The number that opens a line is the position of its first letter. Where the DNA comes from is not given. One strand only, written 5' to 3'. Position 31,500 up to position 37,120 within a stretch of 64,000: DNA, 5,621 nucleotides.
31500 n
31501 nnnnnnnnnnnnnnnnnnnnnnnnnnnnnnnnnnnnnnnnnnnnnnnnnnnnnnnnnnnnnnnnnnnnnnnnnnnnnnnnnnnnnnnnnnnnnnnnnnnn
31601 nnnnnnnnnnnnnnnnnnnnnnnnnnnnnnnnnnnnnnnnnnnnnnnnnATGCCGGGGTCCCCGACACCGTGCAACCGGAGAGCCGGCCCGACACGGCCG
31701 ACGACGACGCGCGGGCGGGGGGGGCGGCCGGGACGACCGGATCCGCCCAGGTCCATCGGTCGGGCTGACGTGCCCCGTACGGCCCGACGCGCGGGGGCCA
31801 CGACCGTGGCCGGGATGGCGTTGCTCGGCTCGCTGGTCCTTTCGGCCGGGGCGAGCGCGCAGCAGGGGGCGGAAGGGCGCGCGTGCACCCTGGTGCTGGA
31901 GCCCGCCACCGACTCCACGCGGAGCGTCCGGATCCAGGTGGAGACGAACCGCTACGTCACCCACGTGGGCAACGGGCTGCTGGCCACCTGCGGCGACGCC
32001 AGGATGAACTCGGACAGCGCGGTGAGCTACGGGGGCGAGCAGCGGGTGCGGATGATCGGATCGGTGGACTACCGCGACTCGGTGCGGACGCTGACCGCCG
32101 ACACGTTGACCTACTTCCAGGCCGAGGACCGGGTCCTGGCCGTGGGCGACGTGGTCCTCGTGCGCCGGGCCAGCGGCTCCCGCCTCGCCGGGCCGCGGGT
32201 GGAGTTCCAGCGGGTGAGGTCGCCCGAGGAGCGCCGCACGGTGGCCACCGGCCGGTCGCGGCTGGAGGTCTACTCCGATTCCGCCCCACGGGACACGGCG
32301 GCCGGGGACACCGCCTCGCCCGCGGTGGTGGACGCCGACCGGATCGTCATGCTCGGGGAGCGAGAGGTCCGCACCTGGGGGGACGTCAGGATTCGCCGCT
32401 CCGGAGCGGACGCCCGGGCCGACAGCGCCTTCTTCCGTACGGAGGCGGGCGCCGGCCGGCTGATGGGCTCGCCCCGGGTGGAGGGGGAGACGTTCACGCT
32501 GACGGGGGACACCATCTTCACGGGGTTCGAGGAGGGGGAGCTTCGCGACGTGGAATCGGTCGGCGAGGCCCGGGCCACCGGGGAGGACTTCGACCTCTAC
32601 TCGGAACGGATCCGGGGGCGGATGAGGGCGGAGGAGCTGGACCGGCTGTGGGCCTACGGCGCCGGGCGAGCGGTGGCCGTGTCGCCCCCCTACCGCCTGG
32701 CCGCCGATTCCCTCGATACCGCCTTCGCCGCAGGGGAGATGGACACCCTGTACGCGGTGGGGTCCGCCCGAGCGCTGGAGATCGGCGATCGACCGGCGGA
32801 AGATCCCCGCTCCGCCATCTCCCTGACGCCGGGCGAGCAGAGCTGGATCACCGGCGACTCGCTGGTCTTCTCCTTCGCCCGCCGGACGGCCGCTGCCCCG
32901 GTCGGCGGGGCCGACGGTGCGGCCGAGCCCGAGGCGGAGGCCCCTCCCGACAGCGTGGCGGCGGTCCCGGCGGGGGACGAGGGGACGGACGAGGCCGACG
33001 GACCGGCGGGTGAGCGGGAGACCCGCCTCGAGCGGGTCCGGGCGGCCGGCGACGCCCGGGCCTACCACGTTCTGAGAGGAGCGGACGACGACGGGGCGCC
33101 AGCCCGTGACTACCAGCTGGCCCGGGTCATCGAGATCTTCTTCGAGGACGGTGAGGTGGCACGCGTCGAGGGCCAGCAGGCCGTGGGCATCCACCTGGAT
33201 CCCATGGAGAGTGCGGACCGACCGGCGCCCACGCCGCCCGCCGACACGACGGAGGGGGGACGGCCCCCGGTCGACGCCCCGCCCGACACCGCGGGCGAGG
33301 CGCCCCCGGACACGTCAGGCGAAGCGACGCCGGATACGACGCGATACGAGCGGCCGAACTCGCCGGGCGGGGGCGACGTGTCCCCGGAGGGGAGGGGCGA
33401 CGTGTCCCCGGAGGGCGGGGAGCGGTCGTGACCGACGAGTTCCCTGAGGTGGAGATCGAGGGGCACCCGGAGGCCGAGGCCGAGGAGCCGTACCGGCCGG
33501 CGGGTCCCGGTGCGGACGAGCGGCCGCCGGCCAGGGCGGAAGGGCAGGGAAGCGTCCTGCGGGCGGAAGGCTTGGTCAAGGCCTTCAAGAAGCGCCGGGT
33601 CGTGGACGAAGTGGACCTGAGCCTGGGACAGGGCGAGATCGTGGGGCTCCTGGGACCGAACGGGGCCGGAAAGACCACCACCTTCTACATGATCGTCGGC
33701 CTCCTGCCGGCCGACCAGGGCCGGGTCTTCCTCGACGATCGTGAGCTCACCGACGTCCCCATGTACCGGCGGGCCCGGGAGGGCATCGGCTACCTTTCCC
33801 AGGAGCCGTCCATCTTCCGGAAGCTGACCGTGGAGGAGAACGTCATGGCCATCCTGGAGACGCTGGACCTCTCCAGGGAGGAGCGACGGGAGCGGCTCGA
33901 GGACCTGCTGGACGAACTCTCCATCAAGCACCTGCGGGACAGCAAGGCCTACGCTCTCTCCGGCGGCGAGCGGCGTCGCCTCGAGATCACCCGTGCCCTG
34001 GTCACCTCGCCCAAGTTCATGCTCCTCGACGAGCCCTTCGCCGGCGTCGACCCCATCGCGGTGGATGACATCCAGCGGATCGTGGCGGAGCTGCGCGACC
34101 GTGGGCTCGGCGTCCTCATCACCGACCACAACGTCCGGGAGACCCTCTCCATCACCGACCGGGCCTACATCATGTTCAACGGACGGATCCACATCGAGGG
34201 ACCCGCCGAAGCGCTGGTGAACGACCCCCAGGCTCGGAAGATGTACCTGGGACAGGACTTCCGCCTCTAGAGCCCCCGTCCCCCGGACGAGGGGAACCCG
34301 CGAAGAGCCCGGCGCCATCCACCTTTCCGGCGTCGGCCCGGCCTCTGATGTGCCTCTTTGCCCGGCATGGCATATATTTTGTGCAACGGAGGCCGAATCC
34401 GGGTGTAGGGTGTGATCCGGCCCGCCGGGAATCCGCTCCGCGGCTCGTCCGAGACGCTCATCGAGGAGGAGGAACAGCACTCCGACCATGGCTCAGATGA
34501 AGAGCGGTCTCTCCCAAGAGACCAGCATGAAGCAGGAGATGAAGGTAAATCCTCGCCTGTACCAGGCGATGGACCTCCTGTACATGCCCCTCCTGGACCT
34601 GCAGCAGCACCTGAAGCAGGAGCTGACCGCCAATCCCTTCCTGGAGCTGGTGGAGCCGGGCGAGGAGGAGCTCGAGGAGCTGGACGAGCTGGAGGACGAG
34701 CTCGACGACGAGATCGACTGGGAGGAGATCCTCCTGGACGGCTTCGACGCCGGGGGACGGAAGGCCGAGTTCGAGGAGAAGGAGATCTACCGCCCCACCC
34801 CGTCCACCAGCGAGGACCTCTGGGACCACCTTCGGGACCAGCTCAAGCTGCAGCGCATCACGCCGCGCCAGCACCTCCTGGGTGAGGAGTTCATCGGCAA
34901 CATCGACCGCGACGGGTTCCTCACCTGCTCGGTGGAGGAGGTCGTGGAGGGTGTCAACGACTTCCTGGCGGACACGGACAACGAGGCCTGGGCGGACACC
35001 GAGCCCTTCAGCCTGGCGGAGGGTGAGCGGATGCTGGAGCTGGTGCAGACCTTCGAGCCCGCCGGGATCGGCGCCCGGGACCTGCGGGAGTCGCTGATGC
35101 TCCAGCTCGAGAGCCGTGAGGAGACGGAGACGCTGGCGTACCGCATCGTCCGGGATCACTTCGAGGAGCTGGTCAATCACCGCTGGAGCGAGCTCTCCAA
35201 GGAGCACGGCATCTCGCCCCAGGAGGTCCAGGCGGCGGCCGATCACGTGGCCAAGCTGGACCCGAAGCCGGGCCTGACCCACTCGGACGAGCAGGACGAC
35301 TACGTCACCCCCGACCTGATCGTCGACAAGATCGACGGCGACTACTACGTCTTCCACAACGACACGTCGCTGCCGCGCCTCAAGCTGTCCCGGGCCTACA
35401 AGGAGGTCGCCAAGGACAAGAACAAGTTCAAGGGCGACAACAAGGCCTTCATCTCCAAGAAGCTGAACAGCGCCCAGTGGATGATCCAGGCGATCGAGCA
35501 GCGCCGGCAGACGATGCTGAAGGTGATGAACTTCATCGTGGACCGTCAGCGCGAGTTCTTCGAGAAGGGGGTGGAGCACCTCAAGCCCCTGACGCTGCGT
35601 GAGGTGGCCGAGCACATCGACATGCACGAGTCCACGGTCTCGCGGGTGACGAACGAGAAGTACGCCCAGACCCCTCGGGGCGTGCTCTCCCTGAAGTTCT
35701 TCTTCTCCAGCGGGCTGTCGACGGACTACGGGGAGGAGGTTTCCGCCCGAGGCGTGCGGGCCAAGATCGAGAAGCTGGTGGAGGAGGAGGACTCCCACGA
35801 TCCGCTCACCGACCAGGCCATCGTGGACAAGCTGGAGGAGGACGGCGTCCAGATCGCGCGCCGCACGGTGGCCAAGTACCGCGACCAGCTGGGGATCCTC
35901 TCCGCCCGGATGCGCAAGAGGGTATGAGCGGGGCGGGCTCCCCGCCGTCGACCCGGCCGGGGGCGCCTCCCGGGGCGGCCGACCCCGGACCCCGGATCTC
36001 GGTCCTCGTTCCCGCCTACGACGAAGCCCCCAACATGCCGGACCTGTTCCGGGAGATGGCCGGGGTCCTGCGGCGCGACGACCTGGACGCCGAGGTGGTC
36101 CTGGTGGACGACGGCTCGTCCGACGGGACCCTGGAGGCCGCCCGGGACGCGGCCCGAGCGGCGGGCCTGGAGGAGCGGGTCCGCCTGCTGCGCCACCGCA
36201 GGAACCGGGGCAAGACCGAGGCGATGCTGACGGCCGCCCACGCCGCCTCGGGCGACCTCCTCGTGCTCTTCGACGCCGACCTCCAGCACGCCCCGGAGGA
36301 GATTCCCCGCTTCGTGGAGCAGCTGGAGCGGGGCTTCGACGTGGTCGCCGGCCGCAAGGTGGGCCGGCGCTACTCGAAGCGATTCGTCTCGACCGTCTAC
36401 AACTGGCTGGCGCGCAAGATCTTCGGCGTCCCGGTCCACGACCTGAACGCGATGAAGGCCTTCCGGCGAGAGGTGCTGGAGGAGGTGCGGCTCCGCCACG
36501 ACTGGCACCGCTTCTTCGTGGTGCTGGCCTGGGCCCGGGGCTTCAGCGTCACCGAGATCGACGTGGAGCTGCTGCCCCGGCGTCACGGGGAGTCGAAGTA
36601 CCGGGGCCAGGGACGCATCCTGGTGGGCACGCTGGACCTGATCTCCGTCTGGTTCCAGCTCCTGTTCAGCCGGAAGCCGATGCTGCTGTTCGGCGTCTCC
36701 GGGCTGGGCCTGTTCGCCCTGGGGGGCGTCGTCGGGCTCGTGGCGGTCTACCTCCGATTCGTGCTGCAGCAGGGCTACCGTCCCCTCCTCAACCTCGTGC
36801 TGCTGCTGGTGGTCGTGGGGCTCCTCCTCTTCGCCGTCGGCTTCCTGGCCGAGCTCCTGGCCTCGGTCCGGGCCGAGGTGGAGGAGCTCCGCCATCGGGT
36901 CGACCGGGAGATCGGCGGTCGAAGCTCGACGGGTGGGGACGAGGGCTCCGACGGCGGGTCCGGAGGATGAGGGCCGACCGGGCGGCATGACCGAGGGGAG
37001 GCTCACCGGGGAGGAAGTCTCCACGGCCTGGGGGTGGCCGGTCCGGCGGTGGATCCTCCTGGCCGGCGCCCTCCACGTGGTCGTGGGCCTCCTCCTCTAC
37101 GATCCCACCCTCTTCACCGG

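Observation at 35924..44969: rpoN-coupled 7-gene extracytoplasmic glycosylation cluster (2 polyprenyl-P sugar synthases, 2 GT-C-like proteins, flippase-like protein, GT4, methyltransferase)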

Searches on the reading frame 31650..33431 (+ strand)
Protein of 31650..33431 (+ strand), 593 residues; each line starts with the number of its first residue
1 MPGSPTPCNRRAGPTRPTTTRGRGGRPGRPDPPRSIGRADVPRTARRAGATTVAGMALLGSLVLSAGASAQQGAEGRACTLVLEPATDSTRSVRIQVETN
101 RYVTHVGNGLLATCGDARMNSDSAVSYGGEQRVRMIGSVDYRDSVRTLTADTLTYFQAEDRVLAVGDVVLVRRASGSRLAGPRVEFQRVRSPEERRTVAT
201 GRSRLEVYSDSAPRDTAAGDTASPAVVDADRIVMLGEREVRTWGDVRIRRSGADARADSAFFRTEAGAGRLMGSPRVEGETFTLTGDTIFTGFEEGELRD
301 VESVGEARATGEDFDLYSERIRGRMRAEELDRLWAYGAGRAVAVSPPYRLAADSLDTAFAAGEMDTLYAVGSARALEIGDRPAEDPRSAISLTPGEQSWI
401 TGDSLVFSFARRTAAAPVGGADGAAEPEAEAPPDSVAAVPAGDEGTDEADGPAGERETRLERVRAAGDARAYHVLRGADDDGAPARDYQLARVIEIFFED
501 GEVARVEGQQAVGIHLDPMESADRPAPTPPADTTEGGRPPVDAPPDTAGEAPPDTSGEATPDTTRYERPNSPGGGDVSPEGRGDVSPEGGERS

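Call 8: search_protein_families(library=pfam, proteins=[window:31650-33431:+], max_evalue=0.001)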
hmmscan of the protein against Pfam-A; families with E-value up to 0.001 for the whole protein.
window:31650-33431:+ (593 aa): 0 families

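Call 104: search_protein_families(library=pfam, proteins=[window:31815-33431:+], max_evalue=0.05)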
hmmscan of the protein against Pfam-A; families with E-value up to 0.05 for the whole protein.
window:31815-33431:+ (538 aa): 0 families

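Call 105: search_solved_structures(query=window:31815-33431:+, max_evalue=1)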
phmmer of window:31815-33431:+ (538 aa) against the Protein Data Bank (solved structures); distinct sequences matched with E-value up to 1: 0.

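Call 106: search_protein_families(library=ncbifam, proteins=[window:31815-33431:+], max_evalue=1)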
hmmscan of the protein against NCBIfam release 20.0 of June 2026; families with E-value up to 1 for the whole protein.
window:31815-33431:+ (538 aa): 1 family
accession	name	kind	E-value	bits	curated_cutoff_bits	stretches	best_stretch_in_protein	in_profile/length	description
NF009600.0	PRK13042.1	equivalog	0.74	9.3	485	0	473-523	44-96/291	superantigen-like protein SSL4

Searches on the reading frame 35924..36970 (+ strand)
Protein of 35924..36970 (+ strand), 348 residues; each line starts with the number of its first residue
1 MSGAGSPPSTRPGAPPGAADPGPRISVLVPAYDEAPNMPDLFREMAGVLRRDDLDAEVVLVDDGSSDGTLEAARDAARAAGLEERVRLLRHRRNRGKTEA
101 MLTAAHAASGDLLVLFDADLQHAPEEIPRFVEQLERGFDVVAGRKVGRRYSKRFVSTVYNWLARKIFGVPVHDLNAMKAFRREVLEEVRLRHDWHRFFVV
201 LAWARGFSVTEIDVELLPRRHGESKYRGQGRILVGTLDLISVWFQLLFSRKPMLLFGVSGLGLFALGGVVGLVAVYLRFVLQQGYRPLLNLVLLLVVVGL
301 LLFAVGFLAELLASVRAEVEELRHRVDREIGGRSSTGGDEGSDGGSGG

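Call 6: search_protein_families(library=pfam, proteins=[window:35924-36970:+], max_evalue=0.01)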
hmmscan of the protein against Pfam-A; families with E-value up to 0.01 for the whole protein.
window:35924-36970:+ (348 aa): 2 families
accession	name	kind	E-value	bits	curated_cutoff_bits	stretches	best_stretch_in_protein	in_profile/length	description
PF00535.33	Glycos_transf_2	-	2.6e-29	102.7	23.3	1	26-160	1-130/168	Glycosyl transferase family 2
PF13641.12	Glyco_tranf_2_3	-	8.8e-12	46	27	1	23-194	1-177/230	Glycosyltransferase like family 2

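Call 7: search_protein_families(library=ncbifam, proteins=[window:35924-36970:+], max_evalue=0.01)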
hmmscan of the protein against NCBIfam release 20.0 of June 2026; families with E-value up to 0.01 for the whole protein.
window:35924-36970:+ (348 aa): 21 families
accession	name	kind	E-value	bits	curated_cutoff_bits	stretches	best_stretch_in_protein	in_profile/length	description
NF007986.1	PRK10714.1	equivalog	3.6e-36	124.8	529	1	24-319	7-300/316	undecaprenyl-phosphate 4-deoxy-4-formamido-L-arabinose transferase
NF047588.1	GlcsyltransPgfSStrep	equivalog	1.4e-29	103.3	500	1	24-324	2-299/308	glycosyltransferase PgfS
TIGR04182.1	glyco_TIGR04182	equivalog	1e-18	67.8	325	1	25-319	2-289/293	S-layer glycoprotein N-glycosyltransferase AglJ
NF041391.1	DPhHxTase_Halo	equivalog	5.3e-14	51.7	375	1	50-225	19-191/213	dolichyl-phosphate hexose transferase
NF010496.0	PRK13915.1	equivalog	5.8e-14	51.9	262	1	22-134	30-138/307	glucosyl-3-phosphoglycerate synthase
TIGR03937.1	PgaC_IcaA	equivalog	7.2e-13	48.3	422.3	1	22-135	44-151/407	poly-beta-1,6-N-acetyl-D-glucosamine synthase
NF058614.1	PPMAGASynPpgS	equivalog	3.3e-12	46.3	370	1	27-225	4-205/226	polyprenyl-phospho-N-acetylgalactosaminyl synthase PpgS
TIGR03469.1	HpnB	hypoth_equivalog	5.1e-12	45.5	379.25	1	21-136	42-162/386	hopene-associated glycosyltransferase HpnB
NF041875.1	EPS_EpsD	equivalog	9.6e-11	41.6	370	1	25-141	1-111/325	exopolysaccharide biosynthesis glycosyltransferase EpsD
TIGR04283.1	glyco_like_mftF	equivalog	1.2e-10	41.3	182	1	25-137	1-96/221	TIGR04283 family arsenosugar biosynthesis glycosyltransferase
NF050819.1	PolSacchBiosHfsG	equivalog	2e-09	37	500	1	22-124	11-106/302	polysaccharide biosynthesis protein HfsG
TIGR03965.1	mycofact_glyco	equivalog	5.1e-09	35.5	280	1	22-146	73-192/467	mycofactocin biosynthesis glycosyltransferase MftF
TIGR04242.1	nodulat_NodC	equivalog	6.3e-09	35.3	550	1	18-135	43-157/395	chitooligosaccharide synthase NodC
NF007482.0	PRK10073.1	equivalog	2.9e-06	26.5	423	1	23-131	6-107/334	glycosyltransferase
NF047683.1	TeichurnBiosyTuaG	equivalog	6.4e-06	26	400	1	23-132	6-109/252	teichuronic acid biosynthesis protein TuaG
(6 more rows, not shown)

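Call 25: search_solved_structures(query=window:35924-36970:+, max_evalue=0.001)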
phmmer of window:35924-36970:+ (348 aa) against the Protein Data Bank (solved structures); distinct sequences matched with E-value up to 0.001: 21.
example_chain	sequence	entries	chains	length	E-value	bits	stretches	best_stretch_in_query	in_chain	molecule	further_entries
8vxh_A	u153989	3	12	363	1e-31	113.4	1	19-320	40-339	Undecaprenyl-phosphate 4-deoxy-4-formamido-L-arabinose transferase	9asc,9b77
9bhc_C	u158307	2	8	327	1.3e-31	113.1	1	20-320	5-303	Undecaprenyl-phosphate 4-deoxy-4-formamido-L-arabinose transferase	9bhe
9hwj_A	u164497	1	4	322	7.2e-31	110.6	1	21-320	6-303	Undecaprenyl-phosphate 4-deoxy-4-formamido-L-arabinose transferase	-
5mlz_A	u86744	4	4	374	5.7e-21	78.1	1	24-229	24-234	Dolichol monophosphate mannose synthase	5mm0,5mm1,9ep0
5eke_A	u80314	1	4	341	2.4e-19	72.7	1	24-320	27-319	Uncharacterized glycosyltransferase sll0501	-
5ekp_C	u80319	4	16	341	5.5e-19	71.5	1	24-320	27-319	Uncharacterized glycosyltransferase sll0501 | Glycosyltransferase sll0501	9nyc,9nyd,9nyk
9nye_A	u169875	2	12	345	5.7e-19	71.5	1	24-320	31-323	Glycosyltransferase sll0501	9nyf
6yv7_B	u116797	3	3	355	4.7e-10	42.2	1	22-186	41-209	Glycosyl transferase, family 2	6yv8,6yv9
6yv7_A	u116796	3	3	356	4.7e-10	42.2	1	22-186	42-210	Glycosyl transferase, family 2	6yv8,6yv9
4y6n_A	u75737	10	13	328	1.6e-06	30.6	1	18-137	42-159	Glucosyl-3-phosphoglycerate synthase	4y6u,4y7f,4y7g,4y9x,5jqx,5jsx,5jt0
3e25_A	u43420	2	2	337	1.7e-06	30.5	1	18-137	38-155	Putative uncharacterized protein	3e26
4ddz_A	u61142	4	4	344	1.8e-06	30.4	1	18-137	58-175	GLUCOSYL-3-PHOSPHOGLYCERATE SYNTHASE (GpgS) | Glucosyl-3-phosphoglycerate synthase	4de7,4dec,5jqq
3ckj_A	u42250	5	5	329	2e-06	30.2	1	17-137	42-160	Putative uncharacterized protein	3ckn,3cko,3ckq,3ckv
7pdo_A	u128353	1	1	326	1.2e-05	27.6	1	17-134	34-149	Glucosyl-3-phosphoglycerate synthase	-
7p5l_A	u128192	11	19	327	1.2e-05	27.6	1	17-134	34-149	Glucosyl-3-phosphoglycerate synthase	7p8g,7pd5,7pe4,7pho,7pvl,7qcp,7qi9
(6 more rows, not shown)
